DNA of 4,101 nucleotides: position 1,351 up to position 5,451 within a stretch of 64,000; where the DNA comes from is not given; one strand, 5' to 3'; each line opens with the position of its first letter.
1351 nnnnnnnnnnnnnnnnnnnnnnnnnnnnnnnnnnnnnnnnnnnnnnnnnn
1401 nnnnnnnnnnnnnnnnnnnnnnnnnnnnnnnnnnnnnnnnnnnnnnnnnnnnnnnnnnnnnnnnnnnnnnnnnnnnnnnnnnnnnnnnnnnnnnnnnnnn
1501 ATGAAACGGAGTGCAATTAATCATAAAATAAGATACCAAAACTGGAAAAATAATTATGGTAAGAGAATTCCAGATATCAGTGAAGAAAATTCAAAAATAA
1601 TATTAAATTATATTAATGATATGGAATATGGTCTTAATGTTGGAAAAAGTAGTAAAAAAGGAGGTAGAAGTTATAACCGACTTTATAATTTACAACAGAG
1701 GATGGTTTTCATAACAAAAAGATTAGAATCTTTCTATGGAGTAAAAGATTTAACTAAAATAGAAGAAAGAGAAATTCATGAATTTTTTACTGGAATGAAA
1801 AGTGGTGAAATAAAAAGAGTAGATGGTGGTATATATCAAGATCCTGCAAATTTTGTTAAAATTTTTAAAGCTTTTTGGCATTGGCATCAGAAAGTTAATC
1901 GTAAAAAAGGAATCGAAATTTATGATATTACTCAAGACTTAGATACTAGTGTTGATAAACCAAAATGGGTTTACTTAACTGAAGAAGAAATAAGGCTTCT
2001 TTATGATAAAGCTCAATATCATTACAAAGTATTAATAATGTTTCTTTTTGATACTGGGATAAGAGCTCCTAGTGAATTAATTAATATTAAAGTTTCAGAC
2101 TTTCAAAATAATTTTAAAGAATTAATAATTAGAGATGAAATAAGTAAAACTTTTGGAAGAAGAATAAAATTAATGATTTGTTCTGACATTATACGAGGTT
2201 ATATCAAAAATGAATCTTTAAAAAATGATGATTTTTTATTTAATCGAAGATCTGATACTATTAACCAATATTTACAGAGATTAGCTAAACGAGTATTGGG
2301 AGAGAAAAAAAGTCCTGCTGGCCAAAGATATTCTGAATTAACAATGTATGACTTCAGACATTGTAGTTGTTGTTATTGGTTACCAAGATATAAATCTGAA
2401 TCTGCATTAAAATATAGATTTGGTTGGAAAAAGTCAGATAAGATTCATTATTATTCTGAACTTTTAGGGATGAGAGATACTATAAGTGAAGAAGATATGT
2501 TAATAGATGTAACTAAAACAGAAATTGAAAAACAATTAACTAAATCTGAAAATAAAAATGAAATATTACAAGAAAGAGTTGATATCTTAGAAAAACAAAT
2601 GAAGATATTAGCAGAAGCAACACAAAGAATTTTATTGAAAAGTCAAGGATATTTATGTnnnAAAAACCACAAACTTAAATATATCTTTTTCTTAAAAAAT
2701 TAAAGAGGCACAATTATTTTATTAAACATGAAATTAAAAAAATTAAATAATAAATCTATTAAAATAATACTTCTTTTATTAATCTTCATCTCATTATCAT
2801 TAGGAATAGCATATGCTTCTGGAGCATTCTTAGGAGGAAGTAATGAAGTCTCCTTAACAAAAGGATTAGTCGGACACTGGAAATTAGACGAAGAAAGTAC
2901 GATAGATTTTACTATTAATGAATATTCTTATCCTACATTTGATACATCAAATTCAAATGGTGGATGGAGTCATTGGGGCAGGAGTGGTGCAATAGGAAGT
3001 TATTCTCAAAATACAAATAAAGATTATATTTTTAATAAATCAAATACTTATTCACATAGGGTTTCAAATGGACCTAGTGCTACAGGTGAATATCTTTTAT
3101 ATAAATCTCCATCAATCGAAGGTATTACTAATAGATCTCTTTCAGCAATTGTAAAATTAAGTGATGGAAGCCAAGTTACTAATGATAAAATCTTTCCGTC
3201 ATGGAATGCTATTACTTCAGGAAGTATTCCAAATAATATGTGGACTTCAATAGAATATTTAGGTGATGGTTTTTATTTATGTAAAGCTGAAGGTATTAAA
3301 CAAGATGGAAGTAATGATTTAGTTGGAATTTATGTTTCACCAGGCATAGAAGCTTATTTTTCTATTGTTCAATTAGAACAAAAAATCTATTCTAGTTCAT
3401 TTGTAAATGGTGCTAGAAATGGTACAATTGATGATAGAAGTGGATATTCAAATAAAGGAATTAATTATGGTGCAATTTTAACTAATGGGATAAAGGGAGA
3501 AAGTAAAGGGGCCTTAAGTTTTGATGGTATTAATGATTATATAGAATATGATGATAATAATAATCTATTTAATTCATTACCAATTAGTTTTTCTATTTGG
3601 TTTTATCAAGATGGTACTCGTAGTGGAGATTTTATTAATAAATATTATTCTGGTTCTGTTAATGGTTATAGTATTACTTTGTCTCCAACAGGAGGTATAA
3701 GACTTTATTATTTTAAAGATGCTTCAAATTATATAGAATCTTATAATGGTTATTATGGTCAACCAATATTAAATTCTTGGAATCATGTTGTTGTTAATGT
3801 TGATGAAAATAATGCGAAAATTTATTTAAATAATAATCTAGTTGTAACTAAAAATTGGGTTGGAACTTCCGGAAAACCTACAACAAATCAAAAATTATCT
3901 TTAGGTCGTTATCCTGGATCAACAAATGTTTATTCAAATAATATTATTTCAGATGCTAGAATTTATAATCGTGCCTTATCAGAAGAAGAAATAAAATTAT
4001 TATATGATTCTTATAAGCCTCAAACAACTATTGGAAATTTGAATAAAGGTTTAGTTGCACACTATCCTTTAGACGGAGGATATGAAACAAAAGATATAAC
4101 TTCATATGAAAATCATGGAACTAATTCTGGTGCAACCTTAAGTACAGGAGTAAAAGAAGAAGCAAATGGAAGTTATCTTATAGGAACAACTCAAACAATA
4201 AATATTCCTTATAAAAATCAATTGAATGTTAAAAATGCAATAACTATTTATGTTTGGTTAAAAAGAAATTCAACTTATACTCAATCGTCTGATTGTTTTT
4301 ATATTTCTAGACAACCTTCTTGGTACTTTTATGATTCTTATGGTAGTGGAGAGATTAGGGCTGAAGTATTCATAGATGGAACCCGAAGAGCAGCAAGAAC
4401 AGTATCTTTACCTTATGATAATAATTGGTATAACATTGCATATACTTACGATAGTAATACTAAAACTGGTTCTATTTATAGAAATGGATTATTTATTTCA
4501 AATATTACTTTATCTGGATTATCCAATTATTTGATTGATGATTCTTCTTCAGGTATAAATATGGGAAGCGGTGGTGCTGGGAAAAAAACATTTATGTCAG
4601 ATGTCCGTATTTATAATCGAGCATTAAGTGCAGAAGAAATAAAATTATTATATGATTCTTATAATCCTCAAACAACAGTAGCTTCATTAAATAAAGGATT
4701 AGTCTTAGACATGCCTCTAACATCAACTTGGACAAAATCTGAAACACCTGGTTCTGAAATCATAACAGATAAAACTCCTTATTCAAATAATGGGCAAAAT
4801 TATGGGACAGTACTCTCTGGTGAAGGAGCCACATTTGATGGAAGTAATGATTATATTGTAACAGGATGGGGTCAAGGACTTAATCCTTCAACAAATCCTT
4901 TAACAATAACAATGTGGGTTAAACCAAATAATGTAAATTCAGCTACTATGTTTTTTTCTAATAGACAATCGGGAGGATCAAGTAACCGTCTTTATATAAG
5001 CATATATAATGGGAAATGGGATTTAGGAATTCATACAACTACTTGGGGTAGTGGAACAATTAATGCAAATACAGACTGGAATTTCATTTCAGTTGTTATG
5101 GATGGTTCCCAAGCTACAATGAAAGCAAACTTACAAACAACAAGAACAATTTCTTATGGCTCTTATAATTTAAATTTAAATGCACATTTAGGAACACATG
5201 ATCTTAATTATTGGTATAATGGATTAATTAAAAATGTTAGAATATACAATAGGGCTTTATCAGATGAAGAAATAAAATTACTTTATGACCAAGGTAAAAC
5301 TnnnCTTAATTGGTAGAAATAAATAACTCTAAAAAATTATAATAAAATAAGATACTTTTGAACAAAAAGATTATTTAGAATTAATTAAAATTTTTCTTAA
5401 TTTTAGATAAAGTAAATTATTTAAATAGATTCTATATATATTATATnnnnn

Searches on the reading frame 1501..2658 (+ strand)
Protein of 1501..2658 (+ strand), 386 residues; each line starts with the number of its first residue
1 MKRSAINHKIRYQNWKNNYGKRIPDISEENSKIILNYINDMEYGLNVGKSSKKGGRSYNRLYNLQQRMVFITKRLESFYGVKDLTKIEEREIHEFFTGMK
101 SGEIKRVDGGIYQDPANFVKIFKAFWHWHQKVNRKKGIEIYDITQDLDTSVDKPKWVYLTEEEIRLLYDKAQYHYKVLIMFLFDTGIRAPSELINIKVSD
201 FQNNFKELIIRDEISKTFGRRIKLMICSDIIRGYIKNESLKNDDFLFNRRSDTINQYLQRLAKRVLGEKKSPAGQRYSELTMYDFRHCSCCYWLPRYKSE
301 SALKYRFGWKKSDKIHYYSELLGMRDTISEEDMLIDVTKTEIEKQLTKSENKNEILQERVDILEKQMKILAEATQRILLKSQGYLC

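Call 49: search_protein_families(library=pfam, max_evalue=0.00001, proteins=[window:1501-2658:+])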
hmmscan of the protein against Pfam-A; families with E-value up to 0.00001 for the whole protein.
window:1501-2658:+ (386 aa): 1 family
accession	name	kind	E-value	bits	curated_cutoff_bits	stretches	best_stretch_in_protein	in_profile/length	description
PF00589.27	Phage_integrase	-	1.9e-09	38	27.1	1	158-319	2-166/172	Phage integrase family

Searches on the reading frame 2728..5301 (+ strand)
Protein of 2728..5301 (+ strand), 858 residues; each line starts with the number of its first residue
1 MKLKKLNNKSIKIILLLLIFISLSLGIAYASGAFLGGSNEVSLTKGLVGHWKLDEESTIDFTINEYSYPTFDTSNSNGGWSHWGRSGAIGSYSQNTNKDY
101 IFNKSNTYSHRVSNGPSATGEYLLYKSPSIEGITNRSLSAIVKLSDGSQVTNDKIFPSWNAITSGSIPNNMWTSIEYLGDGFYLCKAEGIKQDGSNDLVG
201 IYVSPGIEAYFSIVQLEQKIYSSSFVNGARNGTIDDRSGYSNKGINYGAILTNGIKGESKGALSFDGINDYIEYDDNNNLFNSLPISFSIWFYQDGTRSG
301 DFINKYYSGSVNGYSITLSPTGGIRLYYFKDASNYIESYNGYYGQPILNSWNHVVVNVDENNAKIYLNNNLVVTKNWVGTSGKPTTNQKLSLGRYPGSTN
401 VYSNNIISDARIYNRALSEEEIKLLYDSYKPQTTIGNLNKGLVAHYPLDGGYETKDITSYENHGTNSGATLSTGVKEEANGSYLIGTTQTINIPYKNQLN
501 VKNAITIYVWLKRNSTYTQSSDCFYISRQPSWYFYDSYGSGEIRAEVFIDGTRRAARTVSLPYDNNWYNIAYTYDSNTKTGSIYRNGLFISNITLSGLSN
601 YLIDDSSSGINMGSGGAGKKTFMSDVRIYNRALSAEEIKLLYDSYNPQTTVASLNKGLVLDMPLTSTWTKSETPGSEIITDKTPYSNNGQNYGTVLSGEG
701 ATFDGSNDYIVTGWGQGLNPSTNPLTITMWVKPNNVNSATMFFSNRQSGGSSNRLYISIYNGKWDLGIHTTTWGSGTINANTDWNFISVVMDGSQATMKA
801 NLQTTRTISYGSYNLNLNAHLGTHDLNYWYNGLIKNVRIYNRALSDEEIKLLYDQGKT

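Call 49: search_protein_families(library=pfam, max_evalue=0.00001, proteins=[window:2728-5301:+])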
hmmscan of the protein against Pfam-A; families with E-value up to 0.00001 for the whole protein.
window:2728-5301:+ (858 aa): 1 family
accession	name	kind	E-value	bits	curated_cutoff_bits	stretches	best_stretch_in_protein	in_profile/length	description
PF13385.13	Laminin_G_3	-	2.6e-48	164.4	27.6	3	266-423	1-151/151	Concanavalin A-like lectin/glucanases superfamily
